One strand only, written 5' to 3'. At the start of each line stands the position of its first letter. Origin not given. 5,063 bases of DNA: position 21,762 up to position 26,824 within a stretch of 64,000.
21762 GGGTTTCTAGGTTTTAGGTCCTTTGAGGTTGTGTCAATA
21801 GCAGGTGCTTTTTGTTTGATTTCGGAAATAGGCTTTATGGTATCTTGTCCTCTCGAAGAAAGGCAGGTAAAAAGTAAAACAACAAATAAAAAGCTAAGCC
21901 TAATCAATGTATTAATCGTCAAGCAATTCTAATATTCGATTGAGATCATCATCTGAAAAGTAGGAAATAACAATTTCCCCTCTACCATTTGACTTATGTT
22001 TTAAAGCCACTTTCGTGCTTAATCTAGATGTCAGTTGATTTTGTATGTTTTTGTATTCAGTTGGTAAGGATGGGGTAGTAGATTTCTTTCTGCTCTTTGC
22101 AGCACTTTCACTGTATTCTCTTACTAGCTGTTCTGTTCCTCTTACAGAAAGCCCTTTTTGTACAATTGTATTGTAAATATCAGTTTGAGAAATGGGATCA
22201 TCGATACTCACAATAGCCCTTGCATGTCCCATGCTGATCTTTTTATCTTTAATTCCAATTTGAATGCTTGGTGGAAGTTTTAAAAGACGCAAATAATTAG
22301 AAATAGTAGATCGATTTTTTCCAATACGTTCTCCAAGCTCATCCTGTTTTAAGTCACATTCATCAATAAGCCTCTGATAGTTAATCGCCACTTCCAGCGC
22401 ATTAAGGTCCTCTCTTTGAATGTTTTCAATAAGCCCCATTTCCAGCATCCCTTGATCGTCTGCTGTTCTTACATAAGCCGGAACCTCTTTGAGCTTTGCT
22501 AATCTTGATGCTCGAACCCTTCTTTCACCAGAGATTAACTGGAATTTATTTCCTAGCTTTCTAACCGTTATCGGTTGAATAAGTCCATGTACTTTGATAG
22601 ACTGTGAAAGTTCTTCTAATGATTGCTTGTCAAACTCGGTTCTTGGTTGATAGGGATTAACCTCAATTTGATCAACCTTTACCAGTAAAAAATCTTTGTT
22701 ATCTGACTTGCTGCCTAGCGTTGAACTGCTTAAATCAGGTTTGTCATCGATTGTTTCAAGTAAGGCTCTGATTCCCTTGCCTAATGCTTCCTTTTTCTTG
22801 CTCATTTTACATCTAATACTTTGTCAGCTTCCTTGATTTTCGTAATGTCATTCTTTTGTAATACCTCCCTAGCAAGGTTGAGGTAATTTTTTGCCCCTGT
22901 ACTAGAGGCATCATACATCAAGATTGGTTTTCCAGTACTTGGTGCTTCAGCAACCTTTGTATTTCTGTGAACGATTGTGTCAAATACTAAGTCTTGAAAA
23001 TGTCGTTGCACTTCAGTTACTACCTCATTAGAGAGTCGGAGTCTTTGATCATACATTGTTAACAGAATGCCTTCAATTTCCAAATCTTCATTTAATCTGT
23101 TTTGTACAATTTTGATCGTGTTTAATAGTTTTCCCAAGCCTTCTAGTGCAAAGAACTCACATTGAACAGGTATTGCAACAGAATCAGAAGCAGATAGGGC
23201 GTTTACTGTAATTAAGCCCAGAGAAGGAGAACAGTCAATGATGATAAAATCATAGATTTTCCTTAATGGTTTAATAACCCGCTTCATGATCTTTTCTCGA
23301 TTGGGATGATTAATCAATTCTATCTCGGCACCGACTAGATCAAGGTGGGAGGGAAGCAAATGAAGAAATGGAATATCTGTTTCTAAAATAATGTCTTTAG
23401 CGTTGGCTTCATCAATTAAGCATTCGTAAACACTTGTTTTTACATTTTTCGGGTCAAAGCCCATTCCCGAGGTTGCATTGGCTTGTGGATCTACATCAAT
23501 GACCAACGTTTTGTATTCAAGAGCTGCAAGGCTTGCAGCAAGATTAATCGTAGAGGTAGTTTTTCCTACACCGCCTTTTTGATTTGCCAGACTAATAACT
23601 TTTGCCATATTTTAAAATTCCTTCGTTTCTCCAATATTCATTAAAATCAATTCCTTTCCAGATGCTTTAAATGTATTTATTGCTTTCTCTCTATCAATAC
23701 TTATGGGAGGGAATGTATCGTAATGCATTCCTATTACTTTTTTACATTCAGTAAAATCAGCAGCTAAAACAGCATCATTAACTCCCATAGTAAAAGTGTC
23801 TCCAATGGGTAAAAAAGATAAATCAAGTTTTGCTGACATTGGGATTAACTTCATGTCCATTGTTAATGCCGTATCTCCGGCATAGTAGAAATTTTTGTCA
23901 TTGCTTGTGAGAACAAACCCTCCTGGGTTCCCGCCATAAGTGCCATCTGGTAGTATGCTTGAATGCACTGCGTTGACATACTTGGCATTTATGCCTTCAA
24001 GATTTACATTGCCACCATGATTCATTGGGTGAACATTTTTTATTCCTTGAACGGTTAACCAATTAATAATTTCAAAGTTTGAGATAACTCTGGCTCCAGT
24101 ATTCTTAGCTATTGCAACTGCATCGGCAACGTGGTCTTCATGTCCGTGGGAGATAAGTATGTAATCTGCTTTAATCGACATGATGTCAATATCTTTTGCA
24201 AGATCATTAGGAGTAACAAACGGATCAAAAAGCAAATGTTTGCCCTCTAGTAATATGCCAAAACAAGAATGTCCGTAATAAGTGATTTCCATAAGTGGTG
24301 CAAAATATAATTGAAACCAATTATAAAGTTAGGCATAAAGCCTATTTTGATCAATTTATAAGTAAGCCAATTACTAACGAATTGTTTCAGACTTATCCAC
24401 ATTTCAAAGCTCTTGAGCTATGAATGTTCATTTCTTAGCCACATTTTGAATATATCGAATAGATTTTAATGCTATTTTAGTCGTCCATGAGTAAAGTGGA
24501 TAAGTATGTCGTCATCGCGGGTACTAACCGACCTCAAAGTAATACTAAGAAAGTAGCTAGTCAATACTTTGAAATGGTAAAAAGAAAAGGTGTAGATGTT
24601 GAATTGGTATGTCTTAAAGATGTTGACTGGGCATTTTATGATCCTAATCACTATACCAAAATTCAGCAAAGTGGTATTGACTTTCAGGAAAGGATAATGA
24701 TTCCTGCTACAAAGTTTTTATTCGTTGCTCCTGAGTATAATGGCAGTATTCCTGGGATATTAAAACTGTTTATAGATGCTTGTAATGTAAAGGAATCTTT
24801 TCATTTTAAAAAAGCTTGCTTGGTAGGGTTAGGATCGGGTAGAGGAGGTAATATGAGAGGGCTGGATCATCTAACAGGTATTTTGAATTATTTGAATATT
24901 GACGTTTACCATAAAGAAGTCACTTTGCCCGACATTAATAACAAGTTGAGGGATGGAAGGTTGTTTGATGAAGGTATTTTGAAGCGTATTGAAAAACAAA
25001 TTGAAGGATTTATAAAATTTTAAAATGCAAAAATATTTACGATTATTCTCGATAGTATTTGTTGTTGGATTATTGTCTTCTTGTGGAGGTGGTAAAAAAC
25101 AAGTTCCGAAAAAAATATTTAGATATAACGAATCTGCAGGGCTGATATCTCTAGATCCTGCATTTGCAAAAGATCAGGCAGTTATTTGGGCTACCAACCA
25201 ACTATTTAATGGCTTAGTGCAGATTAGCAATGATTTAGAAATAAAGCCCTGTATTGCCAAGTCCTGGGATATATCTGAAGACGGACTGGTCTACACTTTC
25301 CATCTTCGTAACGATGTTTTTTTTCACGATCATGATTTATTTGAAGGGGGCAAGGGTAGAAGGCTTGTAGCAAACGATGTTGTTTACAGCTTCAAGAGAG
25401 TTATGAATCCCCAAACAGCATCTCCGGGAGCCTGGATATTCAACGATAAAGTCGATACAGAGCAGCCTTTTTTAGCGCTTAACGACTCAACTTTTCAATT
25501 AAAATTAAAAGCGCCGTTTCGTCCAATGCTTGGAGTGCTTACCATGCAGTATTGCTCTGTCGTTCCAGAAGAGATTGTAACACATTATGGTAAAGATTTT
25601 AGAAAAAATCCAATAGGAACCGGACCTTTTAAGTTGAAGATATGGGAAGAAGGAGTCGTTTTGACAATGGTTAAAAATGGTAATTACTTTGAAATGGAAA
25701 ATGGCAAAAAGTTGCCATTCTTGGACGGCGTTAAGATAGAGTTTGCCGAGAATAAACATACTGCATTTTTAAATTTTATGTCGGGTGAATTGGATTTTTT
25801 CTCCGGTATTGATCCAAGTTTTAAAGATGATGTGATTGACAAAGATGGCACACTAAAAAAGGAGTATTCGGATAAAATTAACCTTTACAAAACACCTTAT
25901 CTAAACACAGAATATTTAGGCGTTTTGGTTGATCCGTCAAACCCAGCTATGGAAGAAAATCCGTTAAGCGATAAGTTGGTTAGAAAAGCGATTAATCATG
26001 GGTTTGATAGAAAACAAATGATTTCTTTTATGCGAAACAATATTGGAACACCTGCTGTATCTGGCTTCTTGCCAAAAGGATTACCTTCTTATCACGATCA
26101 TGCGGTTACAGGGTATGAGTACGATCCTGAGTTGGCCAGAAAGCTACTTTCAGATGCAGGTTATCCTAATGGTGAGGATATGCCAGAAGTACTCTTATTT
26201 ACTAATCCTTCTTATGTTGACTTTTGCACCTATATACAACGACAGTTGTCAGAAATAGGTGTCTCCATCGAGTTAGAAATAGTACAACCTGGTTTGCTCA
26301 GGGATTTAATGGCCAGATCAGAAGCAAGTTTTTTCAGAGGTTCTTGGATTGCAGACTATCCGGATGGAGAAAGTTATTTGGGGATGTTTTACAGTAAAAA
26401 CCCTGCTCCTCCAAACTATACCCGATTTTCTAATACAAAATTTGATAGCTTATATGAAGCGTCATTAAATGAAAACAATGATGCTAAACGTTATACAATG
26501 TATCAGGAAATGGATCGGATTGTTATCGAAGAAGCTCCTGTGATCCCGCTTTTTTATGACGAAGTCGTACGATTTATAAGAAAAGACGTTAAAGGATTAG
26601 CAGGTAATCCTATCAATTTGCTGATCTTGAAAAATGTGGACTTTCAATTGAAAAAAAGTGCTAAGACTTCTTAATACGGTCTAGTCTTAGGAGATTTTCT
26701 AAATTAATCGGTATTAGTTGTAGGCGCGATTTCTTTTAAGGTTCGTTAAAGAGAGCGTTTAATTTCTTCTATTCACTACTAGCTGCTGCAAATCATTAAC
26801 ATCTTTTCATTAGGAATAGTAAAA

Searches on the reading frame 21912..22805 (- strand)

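Call 57: search_protein_families(library=pfam, proteins=[window:21912-22805:-], max_evalue=0.1)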
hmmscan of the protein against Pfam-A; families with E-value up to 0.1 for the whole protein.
window:21912-22805:- (297 aa): 6 families
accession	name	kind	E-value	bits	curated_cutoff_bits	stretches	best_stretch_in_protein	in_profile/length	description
PF17762.8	HTH_ParB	-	1e-35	122.4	22.6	1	132-232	1-101/102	ParB HTH domain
PF02195.25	ParB_N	-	8e-32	109.6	26.3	1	41-130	5-95/95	ParB N-terminal domain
PF23552.2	ParB_C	-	7e-12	45.1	23.8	1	252-295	6-49/50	ParB dimerisation domain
PF01381.28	HTH_3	-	0.00018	21.9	23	1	147-176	5-33/55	Helix-turn-helix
PF08535.16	KorB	-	0.0017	18.7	22.3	0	152-181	4-33/89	KorB domain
PF13412.12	HTH_24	-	0.0048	16.9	21.9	1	146-175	12-41/48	Winged helix-turn-helix DNA-binding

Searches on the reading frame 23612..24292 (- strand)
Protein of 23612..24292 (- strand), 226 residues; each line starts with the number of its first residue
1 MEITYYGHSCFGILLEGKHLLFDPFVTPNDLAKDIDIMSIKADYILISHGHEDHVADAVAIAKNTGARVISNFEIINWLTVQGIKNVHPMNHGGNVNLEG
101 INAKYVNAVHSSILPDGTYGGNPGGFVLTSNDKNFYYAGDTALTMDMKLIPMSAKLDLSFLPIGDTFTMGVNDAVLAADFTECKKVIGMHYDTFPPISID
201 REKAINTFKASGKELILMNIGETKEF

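Call 36: search_protein_families(library=pfam, proteins=[window:23612-24292:-], max_evalue=0.001)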
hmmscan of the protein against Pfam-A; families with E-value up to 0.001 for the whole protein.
window:23612-24292:- (226 aa): 3 families
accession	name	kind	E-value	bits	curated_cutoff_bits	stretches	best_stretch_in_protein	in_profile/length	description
PF13483.12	Lactamase_B_3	-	1.1e-23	84.4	24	1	2-190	1-160/160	Beta-lactamase superfamily domain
PF12706.13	Lactamase_B_2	-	1.9e-18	67.3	27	1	41-191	30-200/200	Beta-lactamase superfamily domain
PF00753.33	Lactamase_B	-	8.4e-11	42.6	22.7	1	9-147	7-156/196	Metallo-beta-lactamase superfamily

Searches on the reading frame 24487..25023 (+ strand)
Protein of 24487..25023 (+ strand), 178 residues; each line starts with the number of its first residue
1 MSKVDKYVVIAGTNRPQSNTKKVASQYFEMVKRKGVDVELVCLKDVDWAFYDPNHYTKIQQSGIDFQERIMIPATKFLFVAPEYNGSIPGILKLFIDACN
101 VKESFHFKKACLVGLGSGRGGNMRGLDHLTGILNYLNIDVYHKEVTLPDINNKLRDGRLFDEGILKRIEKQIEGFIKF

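Call 6: search_protein_families(library=pfam, proteins=[window:24487-25023:+], max_evalue=0.00001)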
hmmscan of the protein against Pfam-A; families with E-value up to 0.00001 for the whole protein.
window:24487-25023:+ (178 aa): 2 families
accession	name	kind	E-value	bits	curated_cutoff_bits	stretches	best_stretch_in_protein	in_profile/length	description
PF03358.20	FMN_red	-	2.9e-24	85.8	24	1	6-146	2-146/152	NADPH-dependent FMN reductase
PF02525.22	Flavodoxin_2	-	5.6e-08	33.2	27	1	7-102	3-106/198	Flavodoxin-like fold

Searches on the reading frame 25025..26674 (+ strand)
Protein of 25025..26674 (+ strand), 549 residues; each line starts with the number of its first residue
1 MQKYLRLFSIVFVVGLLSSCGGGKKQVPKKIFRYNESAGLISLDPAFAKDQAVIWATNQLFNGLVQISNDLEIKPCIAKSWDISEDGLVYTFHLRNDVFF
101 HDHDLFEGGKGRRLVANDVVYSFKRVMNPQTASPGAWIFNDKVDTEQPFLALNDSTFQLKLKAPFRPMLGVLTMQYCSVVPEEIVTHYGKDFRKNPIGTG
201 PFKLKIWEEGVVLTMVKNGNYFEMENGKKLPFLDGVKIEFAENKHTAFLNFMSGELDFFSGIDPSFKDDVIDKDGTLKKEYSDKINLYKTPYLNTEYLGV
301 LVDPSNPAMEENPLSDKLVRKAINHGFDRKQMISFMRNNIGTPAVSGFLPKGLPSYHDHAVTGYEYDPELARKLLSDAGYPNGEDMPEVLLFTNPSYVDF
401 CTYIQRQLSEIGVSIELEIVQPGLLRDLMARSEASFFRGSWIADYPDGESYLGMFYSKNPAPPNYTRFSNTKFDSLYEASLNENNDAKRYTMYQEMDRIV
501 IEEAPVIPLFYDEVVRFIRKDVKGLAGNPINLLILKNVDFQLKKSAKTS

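Call 6: search_protein_families(library=pfam, proteins=[window:25025-26674:+], max_evalue=0.00001)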
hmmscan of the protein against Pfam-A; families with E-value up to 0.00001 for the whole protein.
window:25025-26674:+ (549 aa): 1 family
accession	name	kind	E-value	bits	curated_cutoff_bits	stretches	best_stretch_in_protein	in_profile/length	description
PF00496.27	SBP_bac_5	-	6.9e-80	269.4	32.4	1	72-460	1-365/368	Bacterial extracellular solute-binding proteins, family 5 Middle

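Call 25: find_homologous_proteins(query=window:25025-26674:+, max_evalue=1e-50)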
Query window:25025-26674:+ (549 aa): 7999 proteins with E <= 1e-50 among 8000 candidates; the best 120 are listed.
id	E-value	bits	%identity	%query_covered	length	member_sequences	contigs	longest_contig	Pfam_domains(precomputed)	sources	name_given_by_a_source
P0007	0.0e+0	1268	100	100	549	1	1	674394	PF00496.28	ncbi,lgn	-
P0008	1.6e-278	943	72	98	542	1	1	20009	PF00496.28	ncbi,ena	-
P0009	1.9e-249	847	67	98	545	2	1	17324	PF00496.28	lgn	-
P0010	4.8e-223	760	60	97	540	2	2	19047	PF00496.28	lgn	-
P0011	4.7e-222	757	59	96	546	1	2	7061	PF00496.28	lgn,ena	-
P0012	5.0e-220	750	60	97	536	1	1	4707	PF00496.28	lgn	-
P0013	1.0e-217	743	59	98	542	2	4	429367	PF00496.28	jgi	-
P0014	7.3e-217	740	60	97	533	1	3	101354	PF00496.28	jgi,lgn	-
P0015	2.6e-216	738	58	99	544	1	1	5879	PF00496.28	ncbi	-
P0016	1.1e-215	736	57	99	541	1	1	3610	PF00496.28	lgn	-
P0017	3.3e-215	734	59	97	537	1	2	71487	PF00496.28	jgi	-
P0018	8.8e-215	733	58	99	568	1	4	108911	PF00496.28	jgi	jgi:oligopeptide transport system substrate-binding protein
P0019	1.2e-214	732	58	98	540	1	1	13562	PF00496.28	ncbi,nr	ncbi:MAG TPA: ABC transporter substrate-binding protein [Chitinophagales bacterium]|nr:ABC transport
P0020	2.0e-214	732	59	95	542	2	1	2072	PF00496.28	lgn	-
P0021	2.5e-214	731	59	95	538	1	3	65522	PF00496.28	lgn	-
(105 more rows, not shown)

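Call 26: find_encoding_contigs(protein=P0008, flank=5000, max_places=3)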
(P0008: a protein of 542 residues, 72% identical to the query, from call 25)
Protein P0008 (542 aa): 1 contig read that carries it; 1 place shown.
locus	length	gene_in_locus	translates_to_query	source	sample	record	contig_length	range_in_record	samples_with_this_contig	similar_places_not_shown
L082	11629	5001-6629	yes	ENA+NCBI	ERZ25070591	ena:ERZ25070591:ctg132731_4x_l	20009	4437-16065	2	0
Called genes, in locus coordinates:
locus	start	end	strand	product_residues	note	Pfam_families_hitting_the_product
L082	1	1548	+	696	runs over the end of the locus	PF11412:DsbD_N (weak), PF02683:DsbD_TM, PF13098:Thioredoxin_2, PF13899:Thioredoxin_7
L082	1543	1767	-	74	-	PF13443:HTH_26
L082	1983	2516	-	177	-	PF18935:DUF5683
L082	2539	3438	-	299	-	PF02195:ParB_N, PF17762:HTH_ParB, PF23552:ParB_C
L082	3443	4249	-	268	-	PF00142:Fer4_NifH (weak), PF01656:CbiA, PF02374:ArsA_ATPase (weak), PF06564:CBP_BcsQ, PF09140:MipZ (faint), PF10609:ParA (weak), PF13614:AAA_31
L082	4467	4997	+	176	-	PF02525:Flavodoxin_2, PF03358:FMN_red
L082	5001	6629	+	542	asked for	PF00496:SBP_bac_5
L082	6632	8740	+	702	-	PF02897:Peptidase_S9_N, PF00326:Peptidase_S9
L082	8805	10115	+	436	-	PF10011:DUF2254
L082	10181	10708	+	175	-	PF01625:PMSR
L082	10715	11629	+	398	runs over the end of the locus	PF04339:FemAB_like (faint)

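Call 27: find_encoding_contigs(protein=P0009, flank=5000, max_places=3)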
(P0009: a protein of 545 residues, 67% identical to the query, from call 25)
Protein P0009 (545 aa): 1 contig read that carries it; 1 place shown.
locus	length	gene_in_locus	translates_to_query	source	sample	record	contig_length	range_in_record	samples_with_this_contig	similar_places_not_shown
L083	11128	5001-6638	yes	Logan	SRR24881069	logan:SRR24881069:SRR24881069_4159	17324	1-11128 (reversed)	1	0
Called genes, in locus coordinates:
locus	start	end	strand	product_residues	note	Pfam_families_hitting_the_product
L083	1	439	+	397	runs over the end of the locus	PF00155:Aminotran_1_2, PF01053:Cys_Met_Meta_PP (faint), PF01041:DegT_DnrJ_EryC1 (weak)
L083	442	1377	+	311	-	PF01040:UbiA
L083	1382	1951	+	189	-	PF02545:Maf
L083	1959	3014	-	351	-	-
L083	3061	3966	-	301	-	PF02195:ParB_N, PF17762:HTH_ParB, PF01381:HTH_3 (faint), PF23552:ParB_C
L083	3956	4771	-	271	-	PF00142:Fer4_NifH (faint), PF01656:CbiA, PF02374:ArsA_ATPase (faint), PF06564:CBP_BcsQ, PF09140:MipZ (faint), PF10609:ParA (weak), PF13614:AAA_31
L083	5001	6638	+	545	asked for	PF00496:SBP_bac_5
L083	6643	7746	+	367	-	-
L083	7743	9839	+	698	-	PF21033:RMD1-3 (weak), PF07676:PD40, PF00691:OmpA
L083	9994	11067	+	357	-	PF03462:PCRF, PF00472:RF-1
